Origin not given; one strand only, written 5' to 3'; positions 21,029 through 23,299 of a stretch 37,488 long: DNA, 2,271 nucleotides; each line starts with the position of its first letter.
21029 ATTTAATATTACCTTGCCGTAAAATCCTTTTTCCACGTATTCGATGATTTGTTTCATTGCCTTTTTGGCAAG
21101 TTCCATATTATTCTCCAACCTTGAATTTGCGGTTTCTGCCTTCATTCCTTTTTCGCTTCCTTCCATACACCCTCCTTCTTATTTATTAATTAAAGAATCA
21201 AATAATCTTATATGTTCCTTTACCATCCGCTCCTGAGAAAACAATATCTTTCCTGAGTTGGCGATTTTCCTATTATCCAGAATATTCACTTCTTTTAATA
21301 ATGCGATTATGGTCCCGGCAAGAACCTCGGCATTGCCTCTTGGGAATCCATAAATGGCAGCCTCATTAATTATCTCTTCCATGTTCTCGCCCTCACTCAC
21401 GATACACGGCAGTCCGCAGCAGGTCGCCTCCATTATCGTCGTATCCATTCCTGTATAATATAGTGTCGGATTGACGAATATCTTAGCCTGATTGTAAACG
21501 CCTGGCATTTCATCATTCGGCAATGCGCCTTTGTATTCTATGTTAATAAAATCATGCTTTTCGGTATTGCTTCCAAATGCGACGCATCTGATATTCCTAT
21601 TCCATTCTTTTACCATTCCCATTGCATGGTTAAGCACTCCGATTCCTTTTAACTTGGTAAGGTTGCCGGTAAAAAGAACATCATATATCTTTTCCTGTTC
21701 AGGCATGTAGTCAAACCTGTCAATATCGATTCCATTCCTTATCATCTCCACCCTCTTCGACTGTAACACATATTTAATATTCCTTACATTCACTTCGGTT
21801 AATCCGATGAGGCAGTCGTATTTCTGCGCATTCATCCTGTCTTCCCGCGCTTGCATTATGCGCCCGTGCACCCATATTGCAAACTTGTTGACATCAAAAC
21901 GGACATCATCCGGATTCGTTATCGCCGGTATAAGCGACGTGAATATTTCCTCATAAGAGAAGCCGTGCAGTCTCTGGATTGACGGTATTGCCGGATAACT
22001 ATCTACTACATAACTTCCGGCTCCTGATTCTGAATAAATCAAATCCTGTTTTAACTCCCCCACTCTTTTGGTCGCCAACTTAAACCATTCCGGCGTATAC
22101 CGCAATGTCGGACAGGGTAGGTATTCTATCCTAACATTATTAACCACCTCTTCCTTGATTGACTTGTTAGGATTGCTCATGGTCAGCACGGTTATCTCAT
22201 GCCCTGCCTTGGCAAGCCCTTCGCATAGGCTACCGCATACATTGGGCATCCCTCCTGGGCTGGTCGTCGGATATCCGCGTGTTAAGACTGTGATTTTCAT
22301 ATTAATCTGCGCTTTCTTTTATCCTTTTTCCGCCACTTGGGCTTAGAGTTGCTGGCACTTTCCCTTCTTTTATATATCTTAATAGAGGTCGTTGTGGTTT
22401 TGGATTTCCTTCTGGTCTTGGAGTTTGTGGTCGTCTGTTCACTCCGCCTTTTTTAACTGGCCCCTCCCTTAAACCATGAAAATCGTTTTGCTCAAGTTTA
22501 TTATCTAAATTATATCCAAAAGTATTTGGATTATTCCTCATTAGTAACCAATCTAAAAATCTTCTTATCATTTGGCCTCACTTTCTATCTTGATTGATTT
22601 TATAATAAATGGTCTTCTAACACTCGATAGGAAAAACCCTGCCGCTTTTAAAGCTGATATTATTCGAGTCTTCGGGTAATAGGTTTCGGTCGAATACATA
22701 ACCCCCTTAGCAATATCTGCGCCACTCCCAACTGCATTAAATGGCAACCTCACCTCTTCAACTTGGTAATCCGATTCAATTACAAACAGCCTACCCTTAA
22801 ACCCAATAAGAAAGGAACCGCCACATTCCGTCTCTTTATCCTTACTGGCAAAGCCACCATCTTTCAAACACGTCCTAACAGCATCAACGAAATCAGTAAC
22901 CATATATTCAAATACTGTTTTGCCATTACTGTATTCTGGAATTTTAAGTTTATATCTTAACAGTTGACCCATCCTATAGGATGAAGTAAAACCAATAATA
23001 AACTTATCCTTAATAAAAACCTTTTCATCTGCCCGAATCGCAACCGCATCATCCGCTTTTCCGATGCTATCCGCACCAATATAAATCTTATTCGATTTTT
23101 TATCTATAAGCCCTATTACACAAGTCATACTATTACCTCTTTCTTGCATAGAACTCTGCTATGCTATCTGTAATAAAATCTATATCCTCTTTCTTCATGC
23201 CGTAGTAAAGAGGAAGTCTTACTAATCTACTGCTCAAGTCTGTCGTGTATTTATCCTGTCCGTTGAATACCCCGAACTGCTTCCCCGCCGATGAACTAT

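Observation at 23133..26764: WecE-like and WecD-like pair (plus SDR and MTase) predicts a dTDP-4-acetamido-4,6-dideoxyhexose branch that must draw on a host RmlA/RmlB intermediate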

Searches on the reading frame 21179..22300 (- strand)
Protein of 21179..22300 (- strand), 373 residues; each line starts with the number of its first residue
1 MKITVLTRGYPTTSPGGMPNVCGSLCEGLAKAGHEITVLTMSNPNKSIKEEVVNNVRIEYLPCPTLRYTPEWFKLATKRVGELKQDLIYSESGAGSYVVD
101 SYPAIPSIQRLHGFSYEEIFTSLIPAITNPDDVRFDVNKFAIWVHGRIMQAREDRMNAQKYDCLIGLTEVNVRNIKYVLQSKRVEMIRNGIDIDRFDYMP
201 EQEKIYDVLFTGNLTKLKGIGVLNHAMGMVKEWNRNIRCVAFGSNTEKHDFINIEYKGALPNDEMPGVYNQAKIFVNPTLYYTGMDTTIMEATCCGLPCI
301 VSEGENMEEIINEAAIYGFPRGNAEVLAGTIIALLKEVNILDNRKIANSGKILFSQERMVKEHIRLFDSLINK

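Call 3: search_protein_families(library=pfam, proteins=[window:21179-22300:-], max_evalue=0.01)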
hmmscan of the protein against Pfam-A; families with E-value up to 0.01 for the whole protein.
window:21179-22300:- (373 aa): 7 families
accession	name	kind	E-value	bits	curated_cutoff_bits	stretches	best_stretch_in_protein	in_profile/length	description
PF13692.12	Glyco_trans_1_4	-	9.8e-17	62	27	1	207-336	3-141/142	Glycosyl transferases group 1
PF00534.26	Glycos_transf_1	-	2.4e-14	53.7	26.4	1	202-338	12-159/172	Glycosyl transferases group 1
PF13439.12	Glyco_transf_4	-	2.4e-12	47.6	28.5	1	15-195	1-170/170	Glycosyltransferase Family 4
PF13524.12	Glyco_trans_1_2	-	9.4e-08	32.6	25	1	230-363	6-133/144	Glycosyl transferase-like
PF13579.12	Glyco_trans_4_4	-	9e-06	26.5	29.7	1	16-190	1-158/158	Glycosyl transferase 4-like domain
PF20706.3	GT4-conflict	-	1.3e-05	24.8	26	0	15-65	11-59/385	Family 4 Glycosyltransferase in conflict systems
PF08323.17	Glyco_transf_5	-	0.00066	19.9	22.7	1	11-53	11-54/239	Starch synthase catalytic domain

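Call 4: search_protein_families(library=ncbifam, proteins=[window:21179-22300:-], max_evalue=0.01)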
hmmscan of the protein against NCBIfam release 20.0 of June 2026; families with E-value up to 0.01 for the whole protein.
window:21179-22300:- (373 aa): 13 families
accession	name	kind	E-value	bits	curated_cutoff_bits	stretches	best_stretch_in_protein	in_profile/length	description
NF049988.1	MGlcDAGSynMgs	equivalog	2.4e-09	37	400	2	253-372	271-389/398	alpha-monoglucosyldiacylglycerol synthase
TIGR04047.1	MSMEG_0565_glyc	hypoth_equivalog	2.2e-08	33.6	259.85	1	254-340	259-344/373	MSMEG_0565 family glycosyltransferase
TIGR03088.1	stp2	hypoth_equivalog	1.6e-07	30.7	409.05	1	179-370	157-373/374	TIGR03088 family PEP-CTERM/XrtA system glycosyltransferase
NF041876.1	EPS_EpsE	equivalog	4.9e-07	29.3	400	1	253-338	277-362/389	exopolysaccharide biosynthesis GT4 family glycosyltransferase EpsE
NF047684.1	TeichurnBiosyTuaC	equivalog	8.4e-07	28.2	550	1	198-327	214-344/391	teichuronic acid biosynthesis protein TuaC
TIGR02149.1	glgA_Coryne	subfamily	2.9e-06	26.7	302.4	1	178-314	165-325/391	glycogen synthase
TIGR03999.1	thiol_BshA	equivalog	2.7e-05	23.3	273.7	0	288-371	288-374/375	N-acetyl-alpha-D-glucosaminyl L-malate synthase BshA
NF038229.1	Glyco4_Geo_Pelo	equivalog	0.00039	19.6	400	1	255-303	221-268/338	GPMC system family 4 glycosyltransferase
TIGR02472.1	sucr_P_syn_N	equivalog_domain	0.00047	19.1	576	1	261-313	326-381/439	sucrose-phosphate synthase, putative, glycosyltransferase domain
NF038295.1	EPS_HpsP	equivalog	0.00082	18.5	550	0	266-344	282-359/388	hormogonium polysaccharide biosynthesis glycosyltransferase HpsP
TIGR04157.1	glyco_rSAM_CFB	subfamily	0.0054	15.8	400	0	157-315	166-344/406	TIGR04157 family glycosyltransferase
NF038298.1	EPS_HpsO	equivalog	0.007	15.2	575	0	288-343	304-358/388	hormogonium polysaccharide biosynthesis glycosyltransferase HpsO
NF012028.0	PRK15484.1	subfamily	0.0079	15.3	618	0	256-354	261-358/380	lipopolysaccharide N-acetylglucosaminyltransferase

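Call 56: search_protein_families(library=phrogs, proteins=[window:21179-22300:-], max_evalue=0.001)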
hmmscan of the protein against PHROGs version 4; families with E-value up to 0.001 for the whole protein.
window:21179-22300:- (373 aa): 2 families
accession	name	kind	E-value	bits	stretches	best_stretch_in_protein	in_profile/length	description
phrog_2170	-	moron, auxiliary metabolic gene and host takeover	5.7e-15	56.3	1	5-327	5-311/374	glycosyltransferase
phrog_26352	-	unknown function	0.00014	21.8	0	250-317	216-283/346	-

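Call 88: search_dna_similar(query=window:21179-22300:-, collection=phages, mode=protein, max_rows=15, max_evalue=0.00001)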
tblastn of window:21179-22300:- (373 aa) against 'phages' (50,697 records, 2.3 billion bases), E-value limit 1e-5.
No match.

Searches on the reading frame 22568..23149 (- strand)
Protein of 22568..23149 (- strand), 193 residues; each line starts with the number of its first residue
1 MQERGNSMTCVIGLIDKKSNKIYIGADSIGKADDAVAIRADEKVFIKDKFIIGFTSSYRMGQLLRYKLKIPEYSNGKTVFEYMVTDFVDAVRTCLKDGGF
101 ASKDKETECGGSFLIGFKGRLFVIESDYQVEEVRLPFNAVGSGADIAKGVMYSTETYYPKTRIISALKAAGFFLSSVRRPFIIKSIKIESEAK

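Call 3: search_protein_families(library=pfam, proteins=[window:22568-23149:-], max_evalue=0.01)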
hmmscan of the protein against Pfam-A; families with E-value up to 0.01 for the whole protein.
window:22568-23149:- (193 aa): 0 families

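Call 4: search_protein_families(library=ncbifam, proteins=[window:22568-23149:-], max_evalue=0.01)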
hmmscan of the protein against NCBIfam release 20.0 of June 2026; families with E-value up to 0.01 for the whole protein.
window:22568-23149:- (193 aa): 0 families

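Call 8: search_protein_families(library=phrogs, proteins=[window:22568-23149:-], max_evalue=0.001)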
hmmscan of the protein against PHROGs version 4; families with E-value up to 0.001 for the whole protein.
window:22568-23149:- (193 aa): 1 family
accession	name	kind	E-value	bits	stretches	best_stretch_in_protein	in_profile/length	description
phrog_1040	-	other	1.5e-18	68.4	1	2-159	8-129/277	peptidase HslV family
